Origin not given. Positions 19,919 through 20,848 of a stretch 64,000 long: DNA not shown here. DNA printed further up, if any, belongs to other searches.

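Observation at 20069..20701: Solitary TIR-like domain protein wedged between the rib operon and the rplU-prp-rpmA block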

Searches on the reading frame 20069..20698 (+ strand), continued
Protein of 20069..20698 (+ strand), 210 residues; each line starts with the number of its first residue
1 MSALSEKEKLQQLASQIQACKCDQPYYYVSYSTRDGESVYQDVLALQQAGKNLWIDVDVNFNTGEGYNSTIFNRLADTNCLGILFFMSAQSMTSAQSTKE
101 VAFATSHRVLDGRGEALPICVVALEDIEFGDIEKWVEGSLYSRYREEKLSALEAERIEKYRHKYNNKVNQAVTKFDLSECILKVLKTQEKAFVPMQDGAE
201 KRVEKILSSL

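Call 27: search_solved_structures(query=A1, max_evalue=10, show_alignments=5)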
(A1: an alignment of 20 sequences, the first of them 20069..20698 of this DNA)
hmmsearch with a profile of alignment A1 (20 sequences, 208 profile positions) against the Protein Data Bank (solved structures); distinct sequences matched with E-value up to 10: 7.
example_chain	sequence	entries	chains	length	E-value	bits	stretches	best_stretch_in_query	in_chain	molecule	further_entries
7ylf_A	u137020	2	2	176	0.076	15.7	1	20-123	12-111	Toll-like receptor 15 | Toll-like receptor 2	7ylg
2g3i_A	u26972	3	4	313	0.78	12.3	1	33-101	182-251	Xylanase | Hydrolase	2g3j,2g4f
8tg1_A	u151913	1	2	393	0.86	12.2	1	99-163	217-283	Extracellular ligand-binding receptor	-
5gqd_A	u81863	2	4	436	1.3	11.6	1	33-101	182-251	Beta-xylanase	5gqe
2d1z_A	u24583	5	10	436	1.3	11.6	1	33-101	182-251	ENDO-1,4-BETA-D-XYLANASE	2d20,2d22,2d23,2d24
1isv_A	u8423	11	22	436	1.3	11.6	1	33-101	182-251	endo-1,4-beta-D-xylanase | ENDO-1,4-BETA-XYLANASE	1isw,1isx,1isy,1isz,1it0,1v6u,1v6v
4li0_C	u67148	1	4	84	1.3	11.6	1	131-192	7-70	Guanine nucleotide exchange factor for Rab-3A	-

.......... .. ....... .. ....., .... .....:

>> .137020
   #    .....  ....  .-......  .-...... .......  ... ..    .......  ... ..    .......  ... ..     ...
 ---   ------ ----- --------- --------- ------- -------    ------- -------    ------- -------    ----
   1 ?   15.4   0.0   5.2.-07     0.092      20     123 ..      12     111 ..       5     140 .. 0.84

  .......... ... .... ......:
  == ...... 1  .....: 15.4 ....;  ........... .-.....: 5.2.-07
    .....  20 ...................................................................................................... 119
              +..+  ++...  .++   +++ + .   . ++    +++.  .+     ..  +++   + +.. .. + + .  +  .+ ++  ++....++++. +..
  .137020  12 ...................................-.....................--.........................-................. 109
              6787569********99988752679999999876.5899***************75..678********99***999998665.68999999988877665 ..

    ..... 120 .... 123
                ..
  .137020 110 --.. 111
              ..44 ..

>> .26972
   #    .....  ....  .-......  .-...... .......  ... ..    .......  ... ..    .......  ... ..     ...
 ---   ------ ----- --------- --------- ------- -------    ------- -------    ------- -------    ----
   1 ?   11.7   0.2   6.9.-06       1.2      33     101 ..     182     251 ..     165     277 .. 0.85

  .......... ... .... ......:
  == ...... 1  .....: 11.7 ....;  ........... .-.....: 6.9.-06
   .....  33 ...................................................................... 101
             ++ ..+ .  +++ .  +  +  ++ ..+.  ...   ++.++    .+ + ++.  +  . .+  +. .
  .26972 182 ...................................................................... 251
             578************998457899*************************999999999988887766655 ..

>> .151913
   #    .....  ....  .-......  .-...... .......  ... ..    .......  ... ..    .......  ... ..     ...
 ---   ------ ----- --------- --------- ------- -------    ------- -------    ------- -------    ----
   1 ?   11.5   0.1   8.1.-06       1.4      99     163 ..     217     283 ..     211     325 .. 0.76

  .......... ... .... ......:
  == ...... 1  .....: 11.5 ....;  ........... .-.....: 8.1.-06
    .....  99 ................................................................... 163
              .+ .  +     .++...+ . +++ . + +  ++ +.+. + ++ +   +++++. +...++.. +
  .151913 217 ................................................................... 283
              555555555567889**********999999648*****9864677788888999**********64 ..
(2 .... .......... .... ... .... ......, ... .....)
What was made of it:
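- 20366..20368 (+): Codon GAA for Glu100 (Glu97 in the 207-aa protein), at the position of the TIR catalytic glutamate. Aligned to the Glu of WCxxEL in TLR TIR 7ylf (call 27).
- On Catalytic TIR NADases: It aligns to the Glu of CWCQYEL in 7ylf (call 27).
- Closest known: SpbK of Bacillus subtilis ICEBs1. Different: No solved chain other than a TLR TIR chimera at E=0.076 matched the family profile at the sequence level at E<=10 (call 27).
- Closest known: Eukaryotic and bacterial TIR NADases. Same: The Glu is at the same motif position (call 27).
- Checked: It aligns with the Glu of the TIR 'WCxxEL' motif in a solved TLR TIR domain (call 27).
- Tried and rejected: With the family profile, only a TLR TIR at E=0.076 (call 27).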

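Call 33: search_protein_representatives(alignment_id=A1)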
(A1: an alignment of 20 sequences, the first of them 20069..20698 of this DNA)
Query: 20 sequences, 208 profile positions. Proteins with E-value up to 0.001 (for the whole library): 3152; up to 1e-10: 352; up to 1e-30: 3. The best 150 are listed.
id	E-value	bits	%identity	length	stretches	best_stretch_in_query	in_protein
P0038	1.4e-92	325.2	-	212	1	3-207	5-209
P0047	2.3e-56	206.9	-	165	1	2-155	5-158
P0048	4.7e-45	169.9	-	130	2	113-207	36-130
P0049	2.1e-29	118.8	-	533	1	4-155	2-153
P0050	2.1e-28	115.5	-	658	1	1-188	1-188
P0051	4.1e-28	114.6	-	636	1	6-181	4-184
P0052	6.5e-28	113.9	-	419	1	3-182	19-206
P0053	9.3e-27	110.1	-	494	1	7-144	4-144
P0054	2.8e-26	108.6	-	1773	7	24-103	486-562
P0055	3.9e-26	108.1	-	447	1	5-189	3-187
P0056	4.1e-26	108.0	-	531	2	3-191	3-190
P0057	4.3e-26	108.0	-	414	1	13-194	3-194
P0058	6.8e-26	107.3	-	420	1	7-195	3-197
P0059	2.1e-25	105.7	-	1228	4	19-106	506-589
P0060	2.1e-25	105.7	-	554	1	4-182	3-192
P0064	4.4e-24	101.4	-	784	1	5-180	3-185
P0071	4.5e-23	98.1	-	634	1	6-203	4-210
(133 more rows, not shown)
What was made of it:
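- Closest known: N-terminal TIR_2 modules of long multidomain proteins of unknown source organisms. Same: These are the nearest sequence relatives, at E=1e-29 to 1e-17 (call 33).
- Closest known: N-terminal TIR_2 modules of long multidomain proteins of unknown source organisms. Different: Scores drop from 325 to 119 bits between the two groups (call 33).
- Scores then drop from 325 to 119 bits, to N-terminal TIR domains of long multidomain proteins (call 33).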

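Call 34: search_protein_families(library=pfam, proteins=[P0049, P0050, P0051, P0052, P0055, P0057, P0058, P0060, P0064, P0071], max_evalue=0.001)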
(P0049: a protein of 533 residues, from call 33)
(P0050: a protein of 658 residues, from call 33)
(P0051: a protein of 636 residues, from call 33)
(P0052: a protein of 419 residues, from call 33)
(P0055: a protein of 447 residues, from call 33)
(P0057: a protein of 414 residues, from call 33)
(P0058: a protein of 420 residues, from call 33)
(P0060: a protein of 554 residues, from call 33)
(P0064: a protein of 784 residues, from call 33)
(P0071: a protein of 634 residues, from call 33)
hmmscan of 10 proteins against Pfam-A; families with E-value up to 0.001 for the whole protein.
P0049 (533 aa): 1 family
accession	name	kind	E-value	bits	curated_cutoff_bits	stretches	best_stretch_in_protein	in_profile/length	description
PF13676.11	TIR_2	-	1.9e-12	48.2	28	1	22-145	1-109/122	TIR domain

P0050 (658 aa): 1 family
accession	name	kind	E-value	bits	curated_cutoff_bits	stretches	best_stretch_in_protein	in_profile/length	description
PF13676.11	TIR_2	-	5.5e-10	40.2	28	1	25-121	2-90/122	TIR domain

P0051 (636 aa): 1 family
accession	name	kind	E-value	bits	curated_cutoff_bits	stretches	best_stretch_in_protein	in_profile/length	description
PF13676.11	TIR_2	-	1.7e-10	41.8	28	1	23-128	2-99/122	TIR domain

P0052 (419 aa): 1 family
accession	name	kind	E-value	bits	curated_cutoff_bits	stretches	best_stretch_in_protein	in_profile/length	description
PF13676.11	TIR_2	-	1.8e-08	35.4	28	1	40-139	1-92/122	TIR domain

P0055 (447 aa): 1 family
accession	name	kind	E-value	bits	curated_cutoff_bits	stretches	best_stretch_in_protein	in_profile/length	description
PF13676.11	TIR_2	-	1.5e-08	35.6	28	1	22-121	1-92/122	TIR domain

P0057 (414 aa): 1 family
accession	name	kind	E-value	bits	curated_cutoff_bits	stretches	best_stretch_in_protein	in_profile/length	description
PF13676.11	TIR_2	-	6.8e-10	39.9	28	1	14-113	1-92/122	TIR domain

P0058 (420 aa): 1 family
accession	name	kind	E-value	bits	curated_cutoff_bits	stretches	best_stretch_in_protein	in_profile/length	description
PF13676.11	TIR_2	-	3.7e-08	34.3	28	1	20-120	1-93/122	TIR domain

P0060 (554 aa): 1 family
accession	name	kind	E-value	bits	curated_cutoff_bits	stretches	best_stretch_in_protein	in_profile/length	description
PF13676.11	TIR_2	-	1.4e-09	39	28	1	23-137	1-107/122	TIR domain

P0064 (784 aa): 3 families
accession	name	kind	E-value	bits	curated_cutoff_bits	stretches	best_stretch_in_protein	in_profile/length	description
PF08238.18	Sel1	-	6.2e-87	283.4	30.7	9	667-702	1-36/36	Sel1 repeat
PF13676.11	TIR_2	-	1.6e-11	45.2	28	1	23-135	2-107/122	TIR domain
PF25062.1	ARM_TT21_N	-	1.6e-05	25.2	40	0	540-623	113-192/222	Tetratricopeptide repeat protein 21 N-terminal ARM repeat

P0071 (634 aa): 1 family
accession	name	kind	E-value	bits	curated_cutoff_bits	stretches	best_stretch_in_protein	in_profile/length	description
PF13676.11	TIR_2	-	1.1e-12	49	28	1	23-135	2-107/122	TIR domain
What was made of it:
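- Closest known: N-terminal TIR_2 modules of long multidomain proteins of unknown source organisms. Different: They are 300-1700 aa long with variable C-terminal regions (Sel1 repeats or domains with no Pfam match) (call 34).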

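Call 45: find_encoding_contigs(protein=P0039, flank=7000, max_places=2)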
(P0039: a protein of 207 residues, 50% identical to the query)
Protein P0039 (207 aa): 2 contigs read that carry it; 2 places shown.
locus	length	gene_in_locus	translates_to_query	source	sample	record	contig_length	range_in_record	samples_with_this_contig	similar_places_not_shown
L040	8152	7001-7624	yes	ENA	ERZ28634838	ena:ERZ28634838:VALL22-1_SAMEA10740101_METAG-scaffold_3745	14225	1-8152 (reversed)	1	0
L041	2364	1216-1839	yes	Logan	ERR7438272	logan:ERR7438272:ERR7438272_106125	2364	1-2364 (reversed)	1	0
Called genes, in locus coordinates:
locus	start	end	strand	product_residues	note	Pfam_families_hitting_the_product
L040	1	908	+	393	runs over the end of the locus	PF05636:HIGH_NTase1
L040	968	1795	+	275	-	PF00456:Transketolase_N, PF13292:DXP_synthase_N, PF00676:E1_dh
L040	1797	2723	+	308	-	PF02779:Transket_pyr, PF02780:Transketolase_C, PF22613:Transketolase_C_1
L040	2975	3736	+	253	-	PF02675:AdoMet_dc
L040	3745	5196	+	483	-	PF01276:OKR_DC_1, PF00155:Aminotran_1_2, PF00266:Aminotran_5, PF01041:DegT_DnrJ_EryC1, PF01212:Beta_elim_lyase, PF03711:OKR_DC_1_C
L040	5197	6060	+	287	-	PF17284:Spermine_synt_N, PF05891:Methyltransf_PK (weak), PF01564:Spermine_synth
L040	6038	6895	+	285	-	PF00491:Arginase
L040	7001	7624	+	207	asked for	PF13676:TIR_2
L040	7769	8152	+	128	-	?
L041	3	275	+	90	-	?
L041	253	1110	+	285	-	PF00491:Arginase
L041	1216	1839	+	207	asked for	PF13676:TIR_2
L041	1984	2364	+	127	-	?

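Call 46: find_encoding_contigs(protein=P0023, flank=10000, max_places=2)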
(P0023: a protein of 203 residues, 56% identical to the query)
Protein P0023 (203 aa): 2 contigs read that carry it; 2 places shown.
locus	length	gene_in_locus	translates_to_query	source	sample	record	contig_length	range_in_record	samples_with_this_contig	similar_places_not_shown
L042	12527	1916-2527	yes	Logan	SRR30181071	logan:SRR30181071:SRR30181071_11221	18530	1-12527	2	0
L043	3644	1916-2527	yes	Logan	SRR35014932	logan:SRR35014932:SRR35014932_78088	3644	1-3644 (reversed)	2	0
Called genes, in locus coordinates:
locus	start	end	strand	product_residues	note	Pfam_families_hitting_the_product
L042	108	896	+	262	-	PF00795:CN_hydrolase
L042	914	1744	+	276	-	PF03446:NAD_binding_2, PF03807:F420_oxidored, PF14748:P5CR_dimer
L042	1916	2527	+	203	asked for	PF13676:TIR_2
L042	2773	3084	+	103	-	PF00829:Ribosomal_L21p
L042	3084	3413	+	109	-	PF04327:Peptidase_Prp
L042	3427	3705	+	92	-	PF01016:Ribosomal_L27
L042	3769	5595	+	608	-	PF00488:MutS_V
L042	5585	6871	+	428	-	PF01018:GTP1_OBG, PF01926:MMR_HSR1, PF02421:FeoB_N, PF09269:DUF1967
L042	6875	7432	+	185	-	-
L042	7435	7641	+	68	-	-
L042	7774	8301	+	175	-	PF16107:DUF4825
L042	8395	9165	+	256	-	PF09335:VTT_dom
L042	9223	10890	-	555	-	PF00909:Ammonium_transp, PF00543:P-II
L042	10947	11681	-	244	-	PF14691:Fer4_20, PF00070:Pyr_redox (faint), PF01266:DAO, PF03486:HI0933_like (faint), PF07992:Pyr_redox_2 (faint), PF13450:NAD_binding_8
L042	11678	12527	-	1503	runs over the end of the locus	PF00310:GATase_2, PF04898:Glu_syn_central, PF01645:Glu_synthase, PF01493:GXGXG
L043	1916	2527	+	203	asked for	PF13676:TIR_2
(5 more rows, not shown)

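Call 47: find_encoding_contigs(protein=P0001, flank=3000, max_places=6)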
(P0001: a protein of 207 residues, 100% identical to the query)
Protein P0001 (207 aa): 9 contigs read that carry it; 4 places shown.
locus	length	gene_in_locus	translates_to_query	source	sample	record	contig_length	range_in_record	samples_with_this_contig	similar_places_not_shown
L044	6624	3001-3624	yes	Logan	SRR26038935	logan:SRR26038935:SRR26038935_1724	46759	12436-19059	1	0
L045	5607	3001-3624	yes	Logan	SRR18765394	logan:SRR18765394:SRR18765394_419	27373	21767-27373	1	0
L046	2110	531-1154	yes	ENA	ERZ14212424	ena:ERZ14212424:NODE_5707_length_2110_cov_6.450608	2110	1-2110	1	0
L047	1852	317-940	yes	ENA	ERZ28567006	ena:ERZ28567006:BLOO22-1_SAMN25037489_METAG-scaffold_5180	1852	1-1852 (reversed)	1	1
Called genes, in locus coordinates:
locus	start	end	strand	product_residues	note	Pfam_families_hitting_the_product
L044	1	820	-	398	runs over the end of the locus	PF00926:DHBP_synthase, PF00925:GTP_cyclohydro2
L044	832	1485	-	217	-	PF00677:Lum_binding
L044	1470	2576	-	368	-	PF00383:dCMP_cyt_deam_1, PF14437:MafB19-deam, PF01872:RibD_C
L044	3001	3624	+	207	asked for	PF13676:TIR_2 (weak)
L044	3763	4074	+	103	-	PF00829:Ribosomal_L21p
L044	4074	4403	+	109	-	PF04327:Peptidase_Prp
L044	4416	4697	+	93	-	PF01016:Ribosomal_L27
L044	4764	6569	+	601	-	PF00488:MutS_V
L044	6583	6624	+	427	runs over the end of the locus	PF01018:GTP1_OBG, PF01926:MMR_HSR1, PF02421:FeoB_N, PF09269:DUF1967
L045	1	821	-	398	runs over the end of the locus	PF00926:DHBP_synthase, PF00925:GTP_cyclohydro2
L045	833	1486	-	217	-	PF00677:Lum_binding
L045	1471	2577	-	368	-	PF00383:dCMP_cyt_deam_1, PF14437:MafB19-deam, PF01872:RibD_C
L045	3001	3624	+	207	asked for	PF13676:TIR_2 (weak)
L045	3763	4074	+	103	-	PF00829:Ribosomal_L21p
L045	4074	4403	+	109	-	PF04327:Peptidase_Prp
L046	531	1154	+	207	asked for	PF13676:TIR_2 (weak)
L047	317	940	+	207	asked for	PF13676:TIR_2 (weak)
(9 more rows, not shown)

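Call 51: search_protein_families(library=padloc, proteins=[P0049, P0050, P0051, P0052, P0055, P0057, P0058, P0060, P0064, P0071], max_evalue=0.001)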
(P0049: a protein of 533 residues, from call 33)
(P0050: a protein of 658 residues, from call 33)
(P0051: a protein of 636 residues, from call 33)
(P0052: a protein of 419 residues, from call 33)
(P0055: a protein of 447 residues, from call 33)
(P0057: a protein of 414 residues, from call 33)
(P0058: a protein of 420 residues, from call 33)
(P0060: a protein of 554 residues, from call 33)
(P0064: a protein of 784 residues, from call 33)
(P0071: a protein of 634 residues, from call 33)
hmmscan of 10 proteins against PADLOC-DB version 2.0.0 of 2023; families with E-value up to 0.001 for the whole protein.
P0049 (533 aa): 3 families
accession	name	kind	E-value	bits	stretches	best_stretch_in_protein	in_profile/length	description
PDLC02012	SAVED5--SAVED_TIR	-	3e-07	27.9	1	15-97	7-89/404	-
PDLC02421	Aga_TIR-PNTD1-PNTD2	-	3.1e-05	21.2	1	19-109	3-90/430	Class I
PDLC05062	PDC-S66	-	8.1e-05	20.2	1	22-52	151-182/282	-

P0050 (658 aa): 3 families
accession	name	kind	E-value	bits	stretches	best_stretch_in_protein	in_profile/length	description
PDLC00436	ThsB1|ThsB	-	5.5e-06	24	1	22-104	36-119/183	TIR-like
PDLC02012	SAVED5--SAVED_TIR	-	6.6e-06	23.5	1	22-97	12-87/404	-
PDLC00422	ThsB1|ThsB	-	0.00052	17.6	0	25-100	44-122/194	TIR-like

P0051 (636 aa): 6 families
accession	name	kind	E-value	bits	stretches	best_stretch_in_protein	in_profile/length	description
PDLC04925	PDC-S14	-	5.3e-11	40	1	245-338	181-281/301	-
PDLC05040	PDC-S57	-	2.9e-07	28.6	1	267-336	140-209/229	-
PDLC04923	PDC-S14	-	3.4e-06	24.4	1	249-336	199-294/320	-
PDLC02421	Aga_TIR-PNTD1-PNTD2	-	2.2e-05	21.7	1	21-103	5-86/430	Class I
PDLC02403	Aga_TIR-PNTD1-PNTD2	-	0.0002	18.5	1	38-106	22-88/443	Class I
PDLC03957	bSEFIR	-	0.00032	18.6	0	13-63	37-84/412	-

P0052 (419 aa): 1 family
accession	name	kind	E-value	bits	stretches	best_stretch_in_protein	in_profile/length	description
PDLC00436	ThsB1|ThsB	-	0.00078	17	0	29-70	27-68/183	TIR-like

P0055 (447 aa): 1 family
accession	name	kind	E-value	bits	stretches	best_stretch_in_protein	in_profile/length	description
PDLC02012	SAVED5--SAVED_TIR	-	0.00028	18.1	1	22-99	16-89/404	-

P0057 (414 aa): 3 families
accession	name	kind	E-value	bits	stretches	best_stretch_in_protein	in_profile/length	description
PDLC00422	ThsB1|ThsB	-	4.2e-07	27.6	1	14-125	43-151/194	TIR-like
PDLC02012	SAVED5--SAVED_TIR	-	0.00069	16.8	1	8-114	8-109/404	-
PDLC00436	ThsB1|ThsB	-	0.001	16.6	0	10-94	34-119/183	TIR-like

P0058 (420 aa): 2 families
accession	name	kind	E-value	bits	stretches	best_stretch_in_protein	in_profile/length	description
PDLC00436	ThsB1|ThsB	-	1.1e-05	23.1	1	14-133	30-148/183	TIR-like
PDLC02012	SAVED5--SAVED_TIR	-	0.00039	17.6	1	16-58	10-53/404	-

P0060 (554 aa): 5 families
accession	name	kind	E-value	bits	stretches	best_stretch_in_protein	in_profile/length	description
PDLC02421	Aga_TIR-PNTD1-PNTD2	-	4e-05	20.9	1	19-124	2-102/430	Class I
PDLC02012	SAVED5--SAVED_TIR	-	8e-05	19.9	1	22-125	15-114/404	-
PDLC00436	ThsB1|ThsB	-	0.00011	19.8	1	17-98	32-114/183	TIR-like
PDLC02403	Aga_TIR-PNTD1-PNTD2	-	0.00034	17.8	1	42-125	25-102/443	Class I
PDLC00422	ThsB1|ThsB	-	0.00035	18.1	1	13-120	32-137/194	TIR-like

P0064 (784 aa): 3 families
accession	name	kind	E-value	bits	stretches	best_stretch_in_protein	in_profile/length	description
PDLC00284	PtuA1|PtuA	-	7.8e-06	23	0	686-736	4-54/545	AAA ATPase domain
PDLC00436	ThsB1|ThsB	-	6.3e-05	20.5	1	18-103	34-120/183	TIR-like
PDLC00419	ThsB1|ThsB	-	0.00057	17.7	0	19-103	27-112/165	TIR-like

P0071 (634 aa): 3 families
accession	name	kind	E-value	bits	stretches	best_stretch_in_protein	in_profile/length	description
PDLC02421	Aga_TIR-PNTD1-PNTD2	-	1.5e-07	28.9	1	20-119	4-100/430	Class I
PDLC00436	ThsB1|ThsB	-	2.2e-06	25.3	1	10-164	27-175/183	TIR-like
PDLC00419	ThsB1|ThsB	-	0.00046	18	0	17-118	25-123/165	TIR-like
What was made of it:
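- Those relatives weakly match the ThsB, SAVED-TIR and Argonaute-TIR models (call 51).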

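Call 59: fold_search(model_id=the predicted structure, library=pdb)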
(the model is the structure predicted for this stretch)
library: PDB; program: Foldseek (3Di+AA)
matches with E <= 10: 1276; with E <= 0.001: 4
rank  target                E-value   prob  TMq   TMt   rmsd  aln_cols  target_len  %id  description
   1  4c6t_B                1.7e-05  1.00  0.48  0.58   6.2       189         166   13  Crystal structure of the RPS4 and RRS1 TIR domain heterodimer (released 2014-05-28)
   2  4c6r_A                2.8e-05  1.00  0.48  0.59   6.3       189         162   13  Crystal structure of the TIR domain from the Arabidopsis Thaliana disease resistance protein RPS4 (released 2014-05-28)
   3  4c6t_D                1.2e-04  1.00  0.46  0.57   6.4       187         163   13  Crystal structure of the RPS4 and RRS1 TIR domain heterodimer (released 2014-05-28)
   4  7xoz_A                4.8e-04  1.00  0.49  0.60   6.5       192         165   10  Crystal structure of RPPT-TIR (released 2023-11-08)
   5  7xoz_B                2.0e-03  1.00  0.50  0.62   6.0       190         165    9  Crystal structure of RPPT-TIR (released 2023-11-08)
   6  8u72_F                3.5e-03  1.00  0.43  0.23  10.4       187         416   18  Cryo-EM structure of the SPARTA oligomer with guide RNA and target DNA (released 2024-06-12)
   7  5ku7_B                4.0e-03  1.00  0.48  0.58   6.0       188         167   11  Crystal structure of the TIR domain from the Muscadinia rotundifolia disease resistance protein RPV1 (released 2017-02-15)
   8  7dfv_B                4.5e-03  1.00  0.49  0.23   5.9       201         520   11  Cryo-EM structure of plant NLR RPP1 tetramer core part (released 2020-12-16)
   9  7uxr_A                4.7e-03  0.99  0.35  0.49  10.9       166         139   12  Crystal structure of the BtTir TIR domain (released 2022-09-07)
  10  8j9p_B                5.0e-03  1.00  0.42  0.22   3.3       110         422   23  SPARTA dimer bound with guide-target (released 2024-03-06)
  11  8spo_I                5.6e-03  1.00  0.43  0.25   3.1       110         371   21  Tetramerized activation of MapSPARTA bound with NAD+ (released 2023-08-23)
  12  7rts                  6.0e-03  1.00  0.46  0.56   6.5       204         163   11  Crystal structure of the TIR domain from the grapevine disease resistance protein RUN1 without the AE interface (released 2021-10-13)
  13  7nt7_MODEL_1_A        6.7e-03  0.99  0.35  0.43   7.0       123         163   22  Solution structure of toll like receptor 1 (TLR1) TIR domain (released 2021-08-25)
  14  8spo_E                7.6e-03  1.00  0.43  0.25   3.1       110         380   22  Tetramerized activation of MapSPARTA bound with NAD+ (released 2023-08-23)
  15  4lzp_D                7.6e-03  0.96  0.31  0.46  11.4       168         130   14  Structure of the TIR domain of the immunosuppressor BtpA from Brucella (released 2013-11-06)
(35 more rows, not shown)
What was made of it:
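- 20456..20698 (+): C-terminal half (residues 130-210): helices 132-144, 151-163, 174-188 and 199-209 plus strand 189-193. It contains the invariant motif KYxxKYN. It is part of the same compact domain and is not a coiled coil. Foldseek alignments to plant TIRs span about 189 columns (call 59).
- On TIR domain superfamily (Pfam TIR_2, PF13676): The Foldseek top hits are TIR domains with probability 1.00 (call 59).
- Checked: Foldseek finds RPS4, RPPT, SPARTA and AbTir TIR domains (call 59). Foldseek alignments to plant TIR domains span about 189 columns (call 59), so part of this region is the second half of the TIR fold itself.
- Foldseek finds TIR domains (call 59). Foldseek finds the BtpA/TcpB and PdTIR domains (call 59).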

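Call 61: find_encoding_contigs(protein=P0057, flank=6000, max_places=3)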
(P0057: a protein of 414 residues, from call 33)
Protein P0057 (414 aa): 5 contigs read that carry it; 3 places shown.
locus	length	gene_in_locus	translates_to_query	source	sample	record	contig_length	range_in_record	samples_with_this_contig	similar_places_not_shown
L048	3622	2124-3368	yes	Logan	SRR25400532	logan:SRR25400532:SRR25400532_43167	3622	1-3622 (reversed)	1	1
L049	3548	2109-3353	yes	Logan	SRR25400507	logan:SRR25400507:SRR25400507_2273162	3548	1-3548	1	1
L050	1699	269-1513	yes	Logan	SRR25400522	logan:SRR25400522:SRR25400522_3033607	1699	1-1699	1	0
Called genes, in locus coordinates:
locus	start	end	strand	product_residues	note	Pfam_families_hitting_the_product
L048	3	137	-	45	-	?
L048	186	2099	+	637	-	-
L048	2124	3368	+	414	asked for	PF13676:TIR_2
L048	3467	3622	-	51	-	?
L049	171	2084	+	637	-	-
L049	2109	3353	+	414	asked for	PF13676:TIR_2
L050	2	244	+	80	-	?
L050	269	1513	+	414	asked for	PF13676:TIR_2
